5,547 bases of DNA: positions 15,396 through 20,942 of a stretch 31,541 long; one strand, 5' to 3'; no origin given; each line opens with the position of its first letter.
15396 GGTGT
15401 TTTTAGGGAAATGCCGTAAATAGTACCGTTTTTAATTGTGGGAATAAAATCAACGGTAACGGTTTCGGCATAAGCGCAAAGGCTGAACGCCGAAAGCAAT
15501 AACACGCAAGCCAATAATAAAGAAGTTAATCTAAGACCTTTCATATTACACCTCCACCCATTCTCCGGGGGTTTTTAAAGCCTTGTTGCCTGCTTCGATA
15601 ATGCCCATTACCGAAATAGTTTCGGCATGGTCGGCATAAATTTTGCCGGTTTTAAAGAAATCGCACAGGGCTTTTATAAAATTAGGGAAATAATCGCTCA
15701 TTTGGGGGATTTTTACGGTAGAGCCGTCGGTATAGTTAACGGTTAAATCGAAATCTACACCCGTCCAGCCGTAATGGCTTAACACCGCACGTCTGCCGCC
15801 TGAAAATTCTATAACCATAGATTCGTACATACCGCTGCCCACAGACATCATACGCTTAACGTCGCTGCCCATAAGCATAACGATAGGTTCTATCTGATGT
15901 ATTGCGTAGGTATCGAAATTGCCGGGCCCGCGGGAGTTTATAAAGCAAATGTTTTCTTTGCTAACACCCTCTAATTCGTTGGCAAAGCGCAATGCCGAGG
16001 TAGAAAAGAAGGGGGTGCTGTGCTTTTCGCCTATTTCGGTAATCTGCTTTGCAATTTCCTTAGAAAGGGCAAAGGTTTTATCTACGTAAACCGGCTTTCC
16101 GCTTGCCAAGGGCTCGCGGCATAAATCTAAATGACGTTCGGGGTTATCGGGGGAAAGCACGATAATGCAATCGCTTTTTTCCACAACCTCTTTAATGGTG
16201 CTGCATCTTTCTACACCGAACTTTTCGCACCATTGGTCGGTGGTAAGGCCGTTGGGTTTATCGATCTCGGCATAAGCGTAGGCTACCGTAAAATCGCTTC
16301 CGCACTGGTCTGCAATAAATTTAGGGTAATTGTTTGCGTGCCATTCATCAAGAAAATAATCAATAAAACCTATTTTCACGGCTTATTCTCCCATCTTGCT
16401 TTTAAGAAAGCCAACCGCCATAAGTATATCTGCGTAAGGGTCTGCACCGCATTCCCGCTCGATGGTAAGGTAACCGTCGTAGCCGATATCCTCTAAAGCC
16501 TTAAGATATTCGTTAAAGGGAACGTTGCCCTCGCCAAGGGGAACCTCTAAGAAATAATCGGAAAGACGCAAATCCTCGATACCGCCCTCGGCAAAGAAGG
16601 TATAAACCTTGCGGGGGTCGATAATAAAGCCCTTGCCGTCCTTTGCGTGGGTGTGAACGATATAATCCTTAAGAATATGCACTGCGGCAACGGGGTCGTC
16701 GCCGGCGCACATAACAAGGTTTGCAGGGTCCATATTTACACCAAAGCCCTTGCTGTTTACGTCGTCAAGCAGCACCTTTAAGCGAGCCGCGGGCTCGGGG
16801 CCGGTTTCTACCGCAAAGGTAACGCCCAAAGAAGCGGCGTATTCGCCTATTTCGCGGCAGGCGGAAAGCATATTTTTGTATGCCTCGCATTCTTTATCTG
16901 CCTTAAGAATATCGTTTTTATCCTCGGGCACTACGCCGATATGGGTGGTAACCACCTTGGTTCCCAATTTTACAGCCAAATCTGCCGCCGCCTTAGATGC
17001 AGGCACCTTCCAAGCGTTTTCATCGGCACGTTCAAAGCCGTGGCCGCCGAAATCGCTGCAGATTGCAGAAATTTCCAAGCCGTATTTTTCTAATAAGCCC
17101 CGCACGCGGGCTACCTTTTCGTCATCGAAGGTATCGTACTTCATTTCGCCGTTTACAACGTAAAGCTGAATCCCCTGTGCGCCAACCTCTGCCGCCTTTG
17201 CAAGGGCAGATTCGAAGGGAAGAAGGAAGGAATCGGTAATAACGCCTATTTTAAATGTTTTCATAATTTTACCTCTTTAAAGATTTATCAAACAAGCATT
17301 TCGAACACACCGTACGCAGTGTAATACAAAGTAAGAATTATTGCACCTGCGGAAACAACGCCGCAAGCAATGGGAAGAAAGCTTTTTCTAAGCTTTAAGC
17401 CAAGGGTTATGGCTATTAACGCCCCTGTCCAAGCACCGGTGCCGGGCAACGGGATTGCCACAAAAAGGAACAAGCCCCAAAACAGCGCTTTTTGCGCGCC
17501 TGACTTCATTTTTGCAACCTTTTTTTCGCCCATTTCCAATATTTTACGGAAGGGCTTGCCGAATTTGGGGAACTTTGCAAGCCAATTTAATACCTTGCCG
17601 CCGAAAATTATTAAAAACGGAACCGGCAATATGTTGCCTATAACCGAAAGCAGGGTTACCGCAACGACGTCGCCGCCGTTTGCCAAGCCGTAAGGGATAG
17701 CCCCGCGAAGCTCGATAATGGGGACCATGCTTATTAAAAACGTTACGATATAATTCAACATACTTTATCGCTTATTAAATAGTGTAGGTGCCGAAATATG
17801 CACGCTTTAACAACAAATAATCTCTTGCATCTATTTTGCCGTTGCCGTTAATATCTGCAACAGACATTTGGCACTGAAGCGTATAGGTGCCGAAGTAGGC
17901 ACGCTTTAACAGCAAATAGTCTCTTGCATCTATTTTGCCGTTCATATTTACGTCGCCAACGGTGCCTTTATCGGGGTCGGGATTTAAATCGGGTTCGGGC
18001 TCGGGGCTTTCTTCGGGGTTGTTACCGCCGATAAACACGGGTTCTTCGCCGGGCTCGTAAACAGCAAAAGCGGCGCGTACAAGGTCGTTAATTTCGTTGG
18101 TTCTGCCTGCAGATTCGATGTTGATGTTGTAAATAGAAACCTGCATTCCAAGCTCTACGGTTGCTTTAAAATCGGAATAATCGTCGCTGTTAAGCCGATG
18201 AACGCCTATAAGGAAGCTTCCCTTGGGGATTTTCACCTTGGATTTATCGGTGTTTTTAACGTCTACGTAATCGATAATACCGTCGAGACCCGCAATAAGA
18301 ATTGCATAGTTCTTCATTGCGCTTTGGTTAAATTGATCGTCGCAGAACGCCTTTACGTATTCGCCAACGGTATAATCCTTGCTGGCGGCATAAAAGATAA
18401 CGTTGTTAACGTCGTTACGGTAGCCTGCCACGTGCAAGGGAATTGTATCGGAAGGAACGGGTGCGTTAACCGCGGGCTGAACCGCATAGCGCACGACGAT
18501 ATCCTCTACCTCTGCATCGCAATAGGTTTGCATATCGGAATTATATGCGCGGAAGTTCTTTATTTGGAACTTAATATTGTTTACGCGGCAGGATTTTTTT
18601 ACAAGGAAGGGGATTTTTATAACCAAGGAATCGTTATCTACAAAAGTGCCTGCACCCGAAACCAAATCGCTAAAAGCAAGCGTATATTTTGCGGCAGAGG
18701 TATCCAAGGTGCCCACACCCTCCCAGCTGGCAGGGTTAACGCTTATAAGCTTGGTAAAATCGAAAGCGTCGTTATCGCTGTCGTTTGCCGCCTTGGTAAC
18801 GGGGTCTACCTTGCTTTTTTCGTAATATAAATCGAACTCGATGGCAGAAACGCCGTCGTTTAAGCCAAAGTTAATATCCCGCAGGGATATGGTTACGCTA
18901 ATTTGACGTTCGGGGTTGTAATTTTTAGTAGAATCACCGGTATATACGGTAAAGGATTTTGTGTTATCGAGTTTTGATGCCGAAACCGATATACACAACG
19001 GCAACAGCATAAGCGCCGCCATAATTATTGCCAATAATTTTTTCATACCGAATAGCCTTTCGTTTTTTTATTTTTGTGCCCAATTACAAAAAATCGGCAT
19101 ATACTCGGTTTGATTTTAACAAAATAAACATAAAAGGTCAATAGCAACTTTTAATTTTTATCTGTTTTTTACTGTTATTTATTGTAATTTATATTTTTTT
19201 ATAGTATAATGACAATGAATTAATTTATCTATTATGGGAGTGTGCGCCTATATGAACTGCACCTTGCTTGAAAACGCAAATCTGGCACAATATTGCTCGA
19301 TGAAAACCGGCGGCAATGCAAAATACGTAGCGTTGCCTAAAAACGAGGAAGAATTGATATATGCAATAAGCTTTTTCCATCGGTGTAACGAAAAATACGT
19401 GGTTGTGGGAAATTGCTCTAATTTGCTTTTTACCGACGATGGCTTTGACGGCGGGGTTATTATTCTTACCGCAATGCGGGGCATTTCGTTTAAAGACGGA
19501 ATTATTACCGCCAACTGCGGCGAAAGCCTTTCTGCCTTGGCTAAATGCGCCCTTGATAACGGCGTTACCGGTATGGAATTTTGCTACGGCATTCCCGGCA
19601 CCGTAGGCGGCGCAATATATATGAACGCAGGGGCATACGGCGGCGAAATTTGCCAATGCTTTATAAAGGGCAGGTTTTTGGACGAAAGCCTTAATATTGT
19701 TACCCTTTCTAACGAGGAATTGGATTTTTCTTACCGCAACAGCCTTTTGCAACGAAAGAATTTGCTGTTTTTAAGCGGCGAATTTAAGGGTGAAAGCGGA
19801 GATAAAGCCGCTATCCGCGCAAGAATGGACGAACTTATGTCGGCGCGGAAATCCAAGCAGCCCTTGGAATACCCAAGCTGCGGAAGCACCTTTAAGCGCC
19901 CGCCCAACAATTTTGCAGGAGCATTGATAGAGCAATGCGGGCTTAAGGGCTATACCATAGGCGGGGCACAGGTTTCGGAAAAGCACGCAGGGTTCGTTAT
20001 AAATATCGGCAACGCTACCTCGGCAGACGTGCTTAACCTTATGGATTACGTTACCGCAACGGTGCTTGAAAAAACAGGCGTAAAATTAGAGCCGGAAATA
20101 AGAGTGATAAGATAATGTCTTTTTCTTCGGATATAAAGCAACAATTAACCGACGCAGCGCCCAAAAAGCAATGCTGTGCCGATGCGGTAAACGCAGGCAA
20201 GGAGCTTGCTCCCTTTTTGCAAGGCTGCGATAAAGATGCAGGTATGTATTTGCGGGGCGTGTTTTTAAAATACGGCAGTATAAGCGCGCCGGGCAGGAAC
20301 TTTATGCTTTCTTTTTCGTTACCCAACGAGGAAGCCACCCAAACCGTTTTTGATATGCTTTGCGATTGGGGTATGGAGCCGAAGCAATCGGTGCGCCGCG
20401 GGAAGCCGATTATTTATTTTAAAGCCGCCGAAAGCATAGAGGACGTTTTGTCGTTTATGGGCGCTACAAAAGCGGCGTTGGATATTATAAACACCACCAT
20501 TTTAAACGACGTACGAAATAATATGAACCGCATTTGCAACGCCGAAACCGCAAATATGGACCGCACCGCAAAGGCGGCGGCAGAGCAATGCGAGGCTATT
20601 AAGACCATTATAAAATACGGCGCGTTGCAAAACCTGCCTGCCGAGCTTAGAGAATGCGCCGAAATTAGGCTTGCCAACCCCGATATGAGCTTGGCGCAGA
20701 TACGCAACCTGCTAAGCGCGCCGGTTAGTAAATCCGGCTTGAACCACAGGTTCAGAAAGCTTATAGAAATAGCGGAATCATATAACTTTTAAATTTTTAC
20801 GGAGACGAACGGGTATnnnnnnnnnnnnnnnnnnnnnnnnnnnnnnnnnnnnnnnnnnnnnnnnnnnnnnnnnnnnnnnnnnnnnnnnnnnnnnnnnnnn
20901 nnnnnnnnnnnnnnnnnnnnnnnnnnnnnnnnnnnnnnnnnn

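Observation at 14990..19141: Five-gene operon bracketing a sugar redox/TIM-barrel pair and a membrane protein with cohesin/dockerin genes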

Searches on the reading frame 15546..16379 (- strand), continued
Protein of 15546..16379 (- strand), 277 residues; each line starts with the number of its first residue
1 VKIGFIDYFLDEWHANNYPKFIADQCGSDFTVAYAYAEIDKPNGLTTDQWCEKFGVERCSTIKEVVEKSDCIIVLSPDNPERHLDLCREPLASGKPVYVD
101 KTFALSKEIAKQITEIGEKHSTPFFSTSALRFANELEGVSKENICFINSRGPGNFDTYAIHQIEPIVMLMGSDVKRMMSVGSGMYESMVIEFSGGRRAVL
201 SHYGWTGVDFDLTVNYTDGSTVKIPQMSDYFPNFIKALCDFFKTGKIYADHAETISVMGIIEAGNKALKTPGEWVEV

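Call 97: search_protein_families(library=pfam, proteins=[L058:2627-4993:+, L068:3736-6990:+, L061:6901-7875:-, L061:5361-6140:-, L061:2886-4163:+, L072:1366-2142:-, L079:10833-11990:+, L060:10263-12554:-], max_evalue=0.001)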
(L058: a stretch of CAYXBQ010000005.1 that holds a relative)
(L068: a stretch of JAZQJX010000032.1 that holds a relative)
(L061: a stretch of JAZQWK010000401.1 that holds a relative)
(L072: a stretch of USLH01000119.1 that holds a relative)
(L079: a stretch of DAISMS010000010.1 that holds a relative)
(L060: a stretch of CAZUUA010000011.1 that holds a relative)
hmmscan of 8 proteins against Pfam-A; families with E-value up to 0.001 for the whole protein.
L058:2627-4993:+ (788 aa): 0 families

L068:3736-6990:+ (1084 aa): 0 families

L061:6901-7875:- (324 aa): 1 family
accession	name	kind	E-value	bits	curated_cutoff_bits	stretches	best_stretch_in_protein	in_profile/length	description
PF03099.24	BPL_LplA_LipB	-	2.9e-19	69.7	21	1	54-190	5-133/133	Biotin/lipoate A/B protein ligase family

L061:5361-6140:- (259 aa): 1 family
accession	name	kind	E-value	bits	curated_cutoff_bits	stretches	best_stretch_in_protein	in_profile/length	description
PF00356.27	LacI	-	9.1e-16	57.8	27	1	23-68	1-46/46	Bacterial regulatory proteins, lacI family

L061:2886-4163:+ (425 aa): 1 family
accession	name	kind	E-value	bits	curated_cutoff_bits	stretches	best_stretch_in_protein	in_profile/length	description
PF02595.20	Gly_kinase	-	8.3e-130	433.5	23.3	1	14-390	2-370/372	Glycerate kinase family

L072:1366-2142:- (258 aa): 1 family
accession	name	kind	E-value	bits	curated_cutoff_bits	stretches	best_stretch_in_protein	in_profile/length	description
PF02522.19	Antibiotic_NAT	-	1e-51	176.2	25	1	28-242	3-231/232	Aminoglycoside 3-N-acetyltransferase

L079:10833-11990:+ (385 aa): 0 families

L060:10263-12554:- (763 aa): 6 families
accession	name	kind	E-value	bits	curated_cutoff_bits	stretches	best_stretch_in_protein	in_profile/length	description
PF00501.34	AMP-binding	-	1.2e-61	209.1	29.9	1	253-623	3-384/384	AMP-binding enzyme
PF13193.12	AMP-binding_C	-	1.5e-21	77.5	24.5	1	673-751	1-76/76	AMP-binding enzyme C-terminal domain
PF07883.17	Cupin_2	-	3.2e-13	49.6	27.2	1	128-182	13-68/70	Cupin domain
PF12844.13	HTH_19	-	9.4e-06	25.9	30.2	1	11-69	3-61/64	Helix-turn-helix domain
PF02311.25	AraC_binding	-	7.9e-05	22.8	21.1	1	128-200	18-90/135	AraC-like ligand binding domain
PF01381.28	HTH_3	-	0.00014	22.3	23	1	20-66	9-55/55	Helix-turn-helix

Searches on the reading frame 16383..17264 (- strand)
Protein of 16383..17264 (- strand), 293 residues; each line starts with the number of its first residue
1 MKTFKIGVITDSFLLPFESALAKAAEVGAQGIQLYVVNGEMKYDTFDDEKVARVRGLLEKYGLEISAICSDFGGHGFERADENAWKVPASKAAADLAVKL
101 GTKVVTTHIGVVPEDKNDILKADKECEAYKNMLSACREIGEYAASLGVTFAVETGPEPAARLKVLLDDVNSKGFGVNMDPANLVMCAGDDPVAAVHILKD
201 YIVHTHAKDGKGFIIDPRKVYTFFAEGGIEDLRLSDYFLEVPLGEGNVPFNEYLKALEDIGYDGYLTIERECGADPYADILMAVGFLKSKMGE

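Call 3: search_protein_families(library=pfam, proteins=[window:16383-17264:-], max_evalue=0.01)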
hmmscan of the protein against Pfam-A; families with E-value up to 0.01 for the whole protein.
window:16383-17264:- (293 aa): 1 family
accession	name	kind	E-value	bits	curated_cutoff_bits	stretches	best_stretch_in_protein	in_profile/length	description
PF01261.30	AP_endonuc_2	-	7e-39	134.4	31.1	1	21-278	1-237/249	Xylose isomerase-like TIM barrel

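Call 4: search_protein_families(library=ncbifam, proteins=[window:16383-17264:-], max_evalue=0.01)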
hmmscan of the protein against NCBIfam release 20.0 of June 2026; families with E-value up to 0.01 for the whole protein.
window:16383-17264:- (293 aa): 6 families
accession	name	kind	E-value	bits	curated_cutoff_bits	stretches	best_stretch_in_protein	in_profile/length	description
TIGR04379.1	myo_inos_iolE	equivalog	2.5e-08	33.8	290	1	16-272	24-268/290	myo-inosose-2 dehydratase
TIGR00542.1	hxl6Piso_put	equivalog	8.8e-08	31.8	272.15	1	93-291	99-272/279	L-ribulose-5-phosphate 3-epimerase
NF009688.0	PRK13209.1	subfamily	1.3e-06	27.7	317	1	235-292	219-278/286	L-ribulose-5-phosphate 3-epimerase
NF009689.0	PRK13210.1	subfamily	1.4e-06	27.7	200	1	237-291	223-279/286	L-ribulose-5-phosphate 3-epimerase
NF007360.0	PRK09856.1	equivalog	4.5e-06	26.4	305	0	244-269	222-247/276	fructoselysine 3-epimerase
NF041099.2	keto_glucon_epim_IolO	equivalog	0.0012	18.2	300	0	244-269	220-245/269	5-keto-L-gluconate epimerase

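Call 18: search_solved_structures(query=window:16383-17264:-, max_evalue=0.001)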
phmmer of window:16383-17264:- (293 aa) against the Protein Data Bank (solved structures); distinct sequences matched with E-value up to 0.001: 5.
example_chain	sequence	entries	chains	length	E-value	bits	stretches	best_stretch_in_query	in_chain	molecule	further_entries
3tva_A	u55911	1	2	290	2.4e-18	69.6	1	82-278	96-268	Xylose isomerase domain protein TIM barrel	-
8z1i_A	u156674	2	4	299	2.4e-09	40.1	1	13-273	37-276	Art22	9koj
3wqo_A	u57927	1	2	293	3e-09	39.8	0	86-214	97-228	Uncharacterized protein MJ1311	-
8qrz_A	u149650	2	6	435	2.4e-07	33.5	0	212-280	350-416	Sugar phosphate isomerase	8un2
2zds_A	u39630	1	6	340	0.00019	24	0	166-275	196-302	Putative DNA-binding protein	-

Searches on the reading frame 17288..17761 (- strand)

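Call 3: search_protein_families(library=pfam, proteins=[window:17288-17761:-], max_evalue=0.01)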
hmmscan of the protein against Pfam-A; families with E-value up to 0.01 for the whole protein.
window:17288-17761:- (157 aa): 1 family
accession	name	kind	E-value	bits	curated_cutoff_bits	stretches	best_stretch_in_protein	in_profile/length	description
PF06695.16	Sm_multidrug_ex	-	3.7e-39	134.5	30.7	1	17-141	1-121/121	Putative small multi-drug export protein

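Call 4: search_protein_families(library=ncbifam, proteins=[window:17288-17761:-], max_evalue=0.01)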
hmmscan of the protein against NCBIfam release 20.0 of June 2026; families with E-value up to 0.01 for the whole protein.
window:17288-17761:- (157 aa): 0 families

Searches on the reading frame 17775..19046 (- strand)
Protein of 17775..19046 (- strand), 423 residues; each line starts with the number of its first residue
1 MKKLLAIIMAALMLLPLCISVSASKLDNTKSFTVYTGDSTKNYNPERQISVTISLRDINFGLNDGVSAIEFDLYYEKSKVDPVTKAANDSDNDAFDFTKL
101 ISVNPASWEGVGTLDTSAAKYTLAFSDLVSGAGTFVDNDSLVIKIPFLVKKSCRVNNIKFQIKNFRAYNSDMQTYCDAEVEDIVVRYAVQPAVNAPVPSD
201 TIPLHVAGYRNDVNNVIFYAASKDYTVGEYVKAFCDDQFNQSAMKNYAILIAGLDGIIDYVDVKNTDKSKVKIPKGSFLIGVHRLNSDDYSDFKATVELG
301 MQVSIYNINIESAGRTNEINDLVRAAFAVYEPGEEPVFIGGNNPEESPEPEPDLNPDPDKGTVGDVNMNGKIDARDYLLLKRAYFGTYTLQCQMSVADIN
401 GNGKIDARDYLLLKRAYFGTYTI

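Call 3: search_protein_families(library=pfam, proteins=[window:17775-19046:-], max_evalue=0.01)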
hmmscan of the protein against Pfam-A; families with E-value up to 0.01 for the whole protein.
window:17775-19046:- (423 aa): 5 families
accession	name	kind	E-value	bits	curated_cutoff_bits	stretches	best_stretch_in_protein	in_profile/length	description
PF00404.24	Dockerin_1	-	9.3e-13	48.6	22.9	1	364-415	2-54/57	Dockerin type I domain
PF00963.24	Cohesin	-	3e-06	27.9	24.1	1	39-161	7-115/139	Cohesin domain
PF13202.12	EF-hand_5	-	0.0017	18.2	25.9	0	396-407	7-18/25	EF hand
PF15890.11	Peptidase_Mx1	-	0.002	18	25.6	1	259-324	61-126/240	Putative zinc-binding metallo-peptidase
PF00036.39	EF-hand_1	-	0.004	17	25.4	0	394-410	6-22/29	EF hand domain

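Call 4: search_protein_families(library=ncbifam, proteins=[window:17775-19046:-], max_evalue=0.01)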
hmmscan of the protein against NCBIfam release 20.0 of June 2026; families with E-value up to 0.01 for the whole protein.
window:17775-19046:- (423 aa): 1 family
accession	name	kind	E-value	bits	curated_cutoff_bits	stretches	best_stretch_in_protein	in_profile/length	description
NF049990.1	CellobisidaseCelK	equivalog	7.8e-06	24.3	1700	1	350-416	816-881/889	cellulose 1,4-beta-cellobiosidase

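Call 19: search_solved_structures(query=window:17775-19046:-, max_evalue=0.1)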
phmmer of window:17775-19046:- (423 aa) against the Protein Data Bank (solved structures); distinct sequences matched with E-value up to 0.1: 22.
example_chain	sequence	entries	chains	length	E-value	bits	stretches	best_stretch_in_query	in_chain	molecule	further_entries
8x39_A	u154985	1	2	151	5.6e-10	42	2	363-417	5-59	Serine protease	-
8x3a_A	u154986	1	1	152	5.8e-10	42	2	363-417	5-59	Serine protease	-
3ul4_B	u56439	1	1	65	2.7e-07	33.2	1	364-423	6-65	Cellulosome enzyme, dockerin type I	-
2ccl_B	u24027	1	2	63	4.1e-05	26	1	363-416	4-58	ENDO-1,4-BETA-XYLANASE Y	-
1ohz_B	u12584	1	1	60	0.00015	24.2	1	363-416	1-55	ENDO-1,4-BETA-XYLANASE Y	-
2yik_A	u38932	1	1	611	0.00082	21.7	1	342-416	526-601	ENDOGLUCANASE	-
6kg9_A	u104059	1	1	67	0.0012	21.2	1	362-413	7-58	And cellulose-binding endoglucanase family 9 CelL ortholog dockerin domain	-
4dh2_B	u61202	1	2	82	0.0018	20.6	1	360-416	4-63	Dockerin type 1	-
8zvk_A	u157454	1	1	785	0.0031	19.8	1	362-416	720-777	AaBgIC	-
4fl4_A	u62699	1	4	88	0.0049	19.2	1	363-416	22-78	Glycoside hydrolase family 9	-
2mte_A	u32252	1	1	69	0.0057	19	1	363-416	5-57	Cellulose 1,4-beta-cellobiosidase (reducing end) CelS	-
1daq_A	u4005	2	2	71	0.0059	18.9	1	363-416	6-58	ENDOGLUCANASE SS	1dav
6kge_D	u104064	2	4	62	0.014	17.7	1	363-413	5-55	And cellulose-binding endoglucanase family 9 CelL ortholog dockerin domain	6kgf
6kgc_B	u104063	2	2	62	0.014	17.7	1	363-413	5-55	And cellulose-binding endoglucanase family 9 CelL ortholog dockerin domain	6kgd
5nrk_B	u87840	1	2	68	0.047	15.9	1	364-420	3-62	DocCel5: Type I dockerin repeat domain from A. cellulolyticus family 5 endoglucanase WP_01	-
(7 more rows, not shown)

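Call 42: find_homologous_proteins(query=window:17775-19046:-, region=25-345, max_evalue=0.00001)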
Query window:17775-19046:-, residues 25-345 (321 aa): 6 proteins with E <= 0.00001 among 2282 candidates.
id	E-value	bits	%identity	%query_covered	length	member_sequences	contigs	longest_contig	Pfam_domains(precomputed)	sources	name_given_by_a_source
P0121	4.3e-208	708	100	100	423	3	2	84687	PF00404.25,PF00963.25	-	-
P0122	4.0e-172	590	82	100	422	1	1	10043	PF00404.25,PF00963.25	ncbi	-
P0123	1.7e-106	374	56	98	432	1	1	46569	PF00404.25,PF00963.25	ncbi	-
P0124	5.6e-93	330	49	99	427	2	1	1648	PF00404.25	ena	-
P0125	3.0e-88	314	47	99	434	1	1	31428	PF00404.25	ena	-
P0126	3.3e-87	311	48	99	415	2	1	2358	PF00404.25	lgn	-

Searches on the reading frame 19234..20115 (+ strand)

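Call 7: search_protein_families(library=pfam, proteins=[window:19234-20115:+], max_evalue=0.001)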
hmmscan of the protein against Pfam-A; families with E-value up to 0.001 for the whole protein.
window:19234-20115:+ (293 aa): 2 families
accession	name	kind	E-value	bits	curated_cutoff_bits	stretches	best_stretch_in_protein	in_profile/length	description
PF02873.21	MurB_C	-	7.7e-40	135.5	27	1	194-292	2-99/99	UDP-N-acetylenolpyruvoylglucosamine reductase, C-terminal domain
PF01565.28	FAD_binding_4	-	2e-18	66.9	26.4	1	30-141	2-121/139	FAD binding domain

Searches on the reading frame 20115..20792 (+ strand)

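Call 7: search_protein_families(library=pfam, proteins=[window:20115-20792:+], max_evalue=0.001)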
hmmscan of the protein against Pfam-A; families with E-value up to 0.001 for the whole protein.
window:20115-20792:+ (225 aa): 2 families
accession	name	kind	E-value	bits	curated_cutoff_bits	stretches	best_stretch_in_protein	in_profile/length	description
PF02650.20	HTH_WhiA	-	1.3e-29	102.9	27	1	138-220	2-84/84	WhiA C-terminal HTH domain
PF14527.11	LAGLIDADG_WhiA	-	4.8e-19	68.7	23.2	1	44-134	3-93/93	WhiA LAGLIDADG-like domain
